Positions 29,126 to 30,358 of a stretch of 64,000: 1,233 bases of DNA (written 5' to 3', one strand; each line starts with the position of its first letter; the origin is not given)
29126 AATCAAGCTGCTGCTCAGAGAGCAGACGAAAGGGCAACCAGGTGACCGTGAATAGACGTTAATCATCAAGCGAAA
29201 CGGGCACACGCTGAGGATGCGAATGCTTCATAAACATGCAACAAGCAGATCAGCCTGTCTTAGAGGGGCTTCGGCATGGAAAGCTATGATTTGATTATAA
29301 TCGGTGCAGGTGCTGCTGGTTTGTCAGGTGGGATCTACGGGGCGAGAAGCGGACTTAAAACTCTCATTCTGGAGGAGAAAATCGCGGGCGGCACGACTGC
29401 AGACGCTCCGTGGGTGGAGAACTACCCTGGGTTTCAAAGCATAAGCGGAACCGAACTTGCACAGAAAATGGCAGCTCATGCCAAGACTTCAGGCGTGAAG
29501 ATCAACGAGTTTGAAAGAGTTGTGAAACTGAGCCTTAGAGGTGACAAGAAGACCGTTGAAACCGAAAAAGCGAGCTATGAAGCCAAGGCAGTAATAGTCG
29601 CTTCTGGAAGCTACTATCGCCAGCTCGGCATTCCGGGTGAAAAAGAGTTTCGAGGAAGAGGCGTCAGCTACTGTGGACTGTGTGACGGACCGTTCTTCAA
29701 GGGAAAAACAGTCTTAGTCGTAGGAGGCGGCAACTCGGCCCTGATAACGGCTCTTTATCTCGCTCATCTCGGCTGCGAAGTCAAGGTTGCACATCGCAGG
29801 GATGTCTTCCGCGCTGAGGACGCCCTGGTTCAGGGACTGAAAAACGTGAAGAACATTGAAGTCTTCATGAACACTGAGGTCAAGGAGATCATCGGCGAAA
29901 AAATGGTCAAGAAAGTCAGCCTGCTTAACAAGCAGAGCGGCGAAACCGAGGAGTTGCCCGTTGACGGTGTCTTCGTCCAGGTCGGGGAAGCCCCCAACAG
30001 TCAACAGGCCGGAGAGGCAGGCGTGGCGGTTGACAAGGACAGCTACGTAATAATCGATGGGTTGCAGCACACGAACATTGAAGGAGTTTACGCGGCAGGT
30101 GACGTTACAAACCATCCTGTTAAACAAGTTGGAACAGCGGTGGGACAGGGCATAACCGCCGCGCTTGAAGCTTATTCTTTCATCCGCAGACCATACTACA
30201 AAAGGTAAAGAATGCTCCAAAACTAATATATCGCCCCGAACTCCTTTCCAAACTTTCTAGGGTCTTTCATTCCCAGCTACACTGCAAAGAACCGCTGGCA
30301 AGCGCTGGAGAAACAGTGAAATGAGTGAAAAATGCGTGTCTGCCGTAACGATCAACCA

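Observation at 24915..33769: Hydrogenase-less Hdr/MvhD/Nfn redox island adjacent to the ETF/beta-oxidation cluster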

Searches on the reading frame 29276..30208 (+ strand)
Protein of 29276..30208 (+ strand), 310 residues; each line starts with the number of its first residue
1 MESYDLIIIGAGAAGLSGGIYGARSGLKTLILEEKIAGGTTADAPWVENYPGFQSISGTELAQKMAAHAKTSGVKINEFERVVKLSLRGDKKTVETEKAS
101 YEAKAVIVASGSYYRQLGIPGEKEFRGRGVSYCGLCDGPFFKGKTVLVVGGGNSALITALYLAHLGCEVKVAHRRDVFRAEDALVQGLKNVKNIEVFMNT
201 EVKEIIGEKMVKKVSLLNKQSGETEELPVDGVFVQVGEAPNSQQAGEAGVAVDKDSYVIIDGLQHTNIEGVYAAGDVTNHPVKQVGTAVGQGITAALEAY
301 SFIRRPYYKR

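Call 3: search_protein_families(library=pfam, proteins=[window:29276-30208:+], max_evalue=0.001)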
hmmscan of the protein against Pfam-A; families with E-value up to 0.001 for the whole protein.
window:29276-30208:+ (310 aa): 11 families
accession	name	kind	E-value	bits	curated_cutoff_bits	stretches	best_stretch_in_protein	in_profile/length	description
PF07992.20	Pyr_redox_2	-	3.6e-47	161.6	26.1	1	4-292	1-291/291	Pyridine nucleotide-disulphide oxidoreductase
PF13738.12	Pyr_redox_3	-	1.3e-26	94.1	30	1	55-275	77-305/305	Pyridine nucleotide-disulphide oxidoreductase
PF01266.30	DAO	-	4.3e-12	46.7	27.9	1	51-117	141-209/353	FAD dependent oxidoreductase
PF00070.33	Pyr_redox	-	1.3e-11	45.3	22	1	146-216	2-79/82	Pyridine nucleotide-disulphide oxidoreductase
PF00890.30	FAD_binding_2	-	7.8e-08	32.4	20.4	1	5-42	1-39/414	FAD binding domain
PF03486.20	HI0933_like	-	1.6e-07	31.4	50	0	5-35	2-32/244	HI0933-like protein Rossmann domain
PF01946.23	Thi4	-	1.1e-06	28.5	26.2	1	4-39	18-54/235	Thi4 family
PF13450.12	NAD_binding_8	-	4.5e-05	24.1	21.9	0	8-36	1-30/68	NAD(P)-binding Rossmann-like domain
PF01593.30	Amino_oxidase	-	5.9e-05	23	19.8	0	60-113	205-257/443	Flavin containing amine oxidoreductase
PF01134.28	GIDA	-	0.00033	20.3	22.1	0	5-36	1-32/391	Glucose inhibited division protein A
PF12831.13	FAD_oxidored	-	0.00083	19.2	27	0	5-66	1-69/416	FAD dependent oxidoreductase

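Call 47: search_protein_families(library=ncbifam, proteins=[window:29276-30208:+], max_evalue=0.00001)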
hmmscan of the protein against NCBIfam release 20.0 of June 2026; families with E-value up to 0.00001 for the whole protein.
window:29276-30208:+ (310 aa): 62 families (the best 25 are shown)
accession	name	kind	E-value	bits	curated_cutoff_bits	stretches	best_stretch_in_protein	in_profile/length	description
TIGR01292.1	TRX_reduct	equivalog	1.7e-102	342.3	343.45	1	4-303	1-300/300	thioredoxin-disulfide reductase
TIGR03143.1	AhpF_homolog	hypoth_equivalog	2.3e-81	274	687.65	1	3-303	4-308/555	putative alkyl hydroperoxide reductase F subunit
TIGR03140.1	AhpF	equivalog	2.7e-81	273.7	502.9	1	2-302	211-511/515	alkyl hydroperoxide reductase subunit F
NF007614.0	PRK10262.1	equivalog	2.1e-52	178.2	644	1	5-302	8-313/321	thioredoxin-disulfide reductase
TIGR04018.1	Bthiol_YpdA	hypoth_equivalog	3.4e-27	95.1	339.9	1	69-278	80-289/316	YpdA family putative bacillithiol disulfide reductase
TIGR01350.1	lipoamide_DH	equivalog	1.8e-23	83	408.8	1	93-296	120-326/461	dihydrolipoyl dehydrogenase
NF004776.0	PRK06116.1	equivalog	3.8e-22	78.9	480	1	84-290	113-316/450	glutathione-disulfide reductase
TIGR02053.1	MerA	equivalog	1.1e-21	77.4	454.45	1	90-299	115-328/465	mercury(II) reductase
NF004945.0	PRK06292.2-3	equivalog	1.9e-19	69.9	494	1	74-279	101-306/457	dihydrolipoyl dehydrogenase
TIGR01421.1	gluta_reduc_1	equivalog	2.3e-19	70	556.15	1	74-280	101-307/450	glutathione-disulfide reductase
NF004943.0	PRK06292.2-1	equivalog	4.6e-19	68.5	432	1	93-296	122-325/456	dihydrolipoyl dehydrogenase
NF009409.0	PRK12770.1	subfamily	2.4e-17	63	343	1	8-305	23-352/360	putative glutamate synthase subunit beta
TIGR01424.1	gluta_reduc_2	equivalog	1.8e-16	59.8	606.05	1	90-290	116-314/446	glutathione-disulfide reductase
NF004947.0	PRK06292.2-5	equivalog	3.4e-16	59.2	592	1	144-279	170-311/474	dihydrolipoyl dehydrogenase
NF004991.0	PRK06370.1-3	subfamily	1.6e-15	56.7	620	1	144-278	203-342/509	FAD-containing oxidoreductase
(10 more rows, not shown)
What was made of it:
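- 29276..30208 (+): trxB: low-molecular-weight NADPH thioredoxin reductase (CGLCDG, HRRD motif). It is an invariant first gene of the conserved four-gene unit. TIGR01292 342.3 bits against a cutoff of 343.45, call 47.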

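Call 62: search_solved_structures(query=window:29276-30208:+, max_evalue=1e-40, show_alignments=1)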
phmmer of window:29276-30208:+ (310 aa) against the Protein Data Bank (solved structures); distinct sequences matched with E-value up to 1e-40: 42.
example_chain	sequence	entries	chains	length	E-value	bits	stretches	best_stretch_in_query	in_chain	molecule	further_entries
4zn0_A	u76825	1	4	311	2.5e-74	253.6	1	3-305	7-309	Thioredoxin reductase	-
3cty_A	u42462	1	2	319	6.8e-70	239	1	3-301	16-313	Thioredoxin reductase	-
5mh4_A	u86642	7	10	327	5.4e-68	232.8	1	3-303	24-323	Thioredoxin reductase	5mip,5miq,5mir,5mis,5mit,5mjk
7aaw_A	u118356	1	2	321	7.1e-68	232.4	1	3-304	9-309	Thioredoxin reductase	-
3f8p_A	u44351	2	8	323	1.2e-63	218.6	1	2-305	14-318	Thioredoxin reductase (TrxB-3)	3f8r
5uwy_A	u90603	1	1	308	1.7e-63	218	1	3-303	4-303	Thioredoxin reductase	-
3f8d_A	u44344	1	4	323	2.8e-62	214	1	2-305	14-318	Thioredoxin reductase (TrxB-3)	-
2q7v_A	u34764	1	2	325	5.9e-62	213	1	3-297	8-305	Thioredoxin reductase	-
4gcm_A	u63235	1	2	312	2.8e-61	210.7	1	4-304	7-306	Thioredoxin reductase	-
7jyp_A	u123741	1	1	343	1.3e-60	208.6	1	3-296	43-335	Thioredoxin reductase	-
5uth_A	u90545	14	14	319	1.5e-60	208.3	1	4-302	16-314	Thioredoxin reductase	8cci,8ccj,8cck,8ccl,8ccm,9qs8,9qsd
9xub_A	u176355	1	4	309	5.1e-57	196.8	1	5-302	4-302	Thioredoxin reductase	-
2a87_A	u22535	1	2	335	6.2e-57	196.5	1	5-302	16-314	Thioredoxin reductase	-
5u63_A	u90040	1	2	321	9e-56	192.7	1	5-303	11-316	Thioredoxin reductase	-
1fl2_A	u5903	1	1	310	1.5e-54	188.7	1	3-305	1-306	ALKYL HYDROPEROXIDE REDUCTASE SUBUNIT F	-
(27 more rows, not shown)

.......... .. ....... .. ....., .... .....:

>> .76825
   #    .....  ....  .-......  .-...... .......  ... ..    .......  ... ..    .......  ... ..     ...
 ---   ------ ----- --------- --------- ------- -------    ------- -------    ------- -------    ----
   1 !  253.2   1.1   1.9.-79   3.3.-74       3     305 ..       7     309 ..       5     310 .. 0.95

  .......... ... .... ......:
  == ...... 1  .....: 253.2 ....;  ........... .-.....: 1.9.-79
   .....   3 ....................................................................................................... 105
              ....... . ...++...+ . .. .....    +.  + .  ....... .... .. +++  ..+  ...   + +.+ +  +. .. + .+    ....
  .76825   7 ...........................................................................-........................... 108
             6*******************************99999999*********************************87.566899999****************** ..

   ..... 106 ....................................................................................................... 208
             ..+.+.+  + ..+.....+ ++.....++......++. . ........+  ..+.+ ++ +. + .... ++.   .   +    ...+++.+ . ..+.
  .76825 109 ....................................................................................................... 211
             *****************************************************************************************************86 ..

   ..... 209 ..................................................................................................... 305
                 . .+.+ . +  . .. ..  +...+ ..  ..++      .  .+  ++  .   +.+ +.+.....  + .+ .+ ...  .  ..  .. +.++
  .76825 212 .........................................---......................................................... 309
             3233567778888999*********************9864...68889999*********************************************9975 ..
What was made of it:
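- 29276..30208 (+): M. mazei TrxR 4zn0_A E 2.5e-74, call 62.
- Checked: TIGR01292 scores 342.3 bits against a cutoff of 343.45 (calls 3, 47, 62).
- TrxR is a normal NADPH enzyme (calls 47, 62).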
